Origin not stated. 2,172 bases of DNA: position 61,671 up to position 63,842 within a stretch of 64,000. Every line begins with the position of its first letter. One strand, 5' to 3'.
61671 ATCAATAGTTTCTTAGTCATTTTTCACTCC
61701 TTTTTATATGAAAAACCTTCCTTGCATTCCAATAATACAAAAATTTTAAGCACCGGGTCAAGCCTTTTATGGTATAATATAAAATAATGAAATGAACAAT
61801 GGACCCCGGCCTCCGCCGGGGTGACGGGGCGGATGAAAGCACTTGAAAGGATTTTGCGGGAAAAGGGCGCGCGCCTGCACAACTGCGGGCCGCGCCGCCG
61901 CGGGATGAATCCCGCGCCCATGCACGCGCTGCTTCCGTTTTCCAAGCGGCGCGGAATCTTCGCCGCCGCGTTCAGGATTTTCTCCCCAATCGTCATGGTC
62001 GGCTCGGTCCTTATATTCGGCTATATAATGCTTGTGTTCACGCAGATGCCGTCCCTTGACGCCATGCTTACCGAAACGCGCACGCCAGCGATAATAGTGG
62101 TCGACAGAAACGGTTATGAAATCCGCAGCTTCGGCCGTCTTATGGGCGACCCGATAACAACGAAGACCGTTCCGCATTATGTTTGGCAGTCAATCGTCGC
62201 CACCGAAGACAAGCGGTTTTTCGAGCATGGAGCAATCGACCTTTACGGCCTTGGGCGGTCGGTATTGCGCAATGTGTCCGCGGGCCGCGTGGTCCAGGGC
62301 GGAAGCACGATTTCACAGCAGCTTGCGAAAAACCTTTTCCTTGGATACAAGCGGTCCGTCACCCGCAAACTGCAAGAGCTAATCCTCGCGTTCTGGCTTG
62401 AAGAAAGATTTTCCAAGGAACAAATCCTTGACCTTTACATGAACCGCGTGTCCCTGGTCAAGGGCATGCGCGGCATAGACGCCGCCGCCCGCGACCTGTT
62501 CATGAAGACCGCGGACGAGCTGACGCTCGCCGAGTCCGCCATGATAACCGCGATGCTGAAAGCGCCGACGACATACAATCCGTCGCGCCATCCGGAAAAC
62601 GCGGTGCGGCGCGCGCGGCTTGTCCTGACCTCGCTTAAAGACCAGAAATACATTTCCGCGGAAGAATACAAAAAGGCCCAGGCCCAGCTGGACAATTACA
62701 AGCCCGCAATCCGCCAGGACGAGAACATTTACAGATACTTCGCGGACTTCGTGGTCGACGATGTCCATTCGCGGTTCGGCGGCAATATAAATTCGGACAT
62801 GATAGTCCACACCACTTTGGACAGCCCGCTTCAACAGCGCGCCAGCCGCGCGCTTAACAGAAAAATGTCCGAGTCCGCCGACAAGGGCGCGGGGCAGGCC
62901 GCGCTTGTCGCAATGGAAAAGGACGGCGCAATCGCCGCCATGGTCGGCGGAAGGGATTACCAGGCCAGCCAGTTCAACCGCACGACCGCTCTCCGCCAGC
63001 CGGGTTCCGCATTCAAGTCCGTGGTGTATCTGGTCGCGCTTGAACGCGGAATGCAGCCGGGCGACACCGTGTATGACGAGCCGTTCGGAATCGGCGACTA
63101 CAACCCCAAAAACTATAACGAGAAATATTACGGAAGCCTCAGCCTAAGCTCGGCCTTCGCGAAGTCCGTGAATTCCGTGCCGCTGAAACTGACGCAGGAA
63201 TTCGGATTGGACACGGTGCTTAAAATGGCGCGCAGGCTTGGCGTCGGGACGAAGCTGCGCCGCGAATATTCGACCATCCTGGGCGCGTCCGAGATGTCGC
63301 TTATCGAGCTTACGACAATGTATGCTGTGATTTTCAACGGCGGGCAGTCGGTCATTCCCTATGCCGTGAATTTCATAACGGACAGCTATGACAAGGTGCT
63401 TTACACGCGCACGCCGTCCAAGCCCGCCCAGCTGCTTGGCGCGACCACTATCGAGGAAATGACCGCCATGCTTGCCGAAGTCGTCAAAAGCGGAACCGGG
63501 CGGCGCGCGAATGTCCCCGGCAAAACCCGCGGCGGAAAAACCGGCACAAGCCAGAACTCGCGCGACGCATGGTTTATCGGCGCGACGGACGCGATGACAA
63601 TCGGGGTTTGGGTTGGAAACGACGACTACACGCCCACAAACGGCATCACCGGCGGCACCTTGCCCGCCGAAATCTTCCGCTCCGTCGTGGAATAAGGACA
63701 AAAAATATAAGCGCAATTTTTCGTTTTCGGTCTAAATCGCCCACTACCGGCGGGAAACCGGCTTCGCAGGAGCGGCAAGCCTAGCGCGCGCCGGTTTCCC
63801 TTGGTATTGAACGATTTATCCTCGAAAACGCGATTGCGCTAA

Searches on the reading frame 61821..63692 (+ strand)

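Call 84: search_protein_families(library=pfam, max_evalue=0.001, proteins=[window:61821-63692:+])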
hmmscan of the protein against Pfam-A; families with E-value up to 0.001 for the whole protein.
window:61821-63692:+ (624 aa): 2 families
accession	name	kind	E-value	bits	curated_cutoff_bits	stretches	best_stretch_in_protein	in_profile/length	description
PF00912.28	Transgly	-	5e-56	189.4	27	1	108-272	13-177/178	Transglycosylase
PF00905.27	Transpeptidase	-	1.9e-33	116.4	22.1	1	360-622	2-297/299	Penicillin binding protein transpeptidase domain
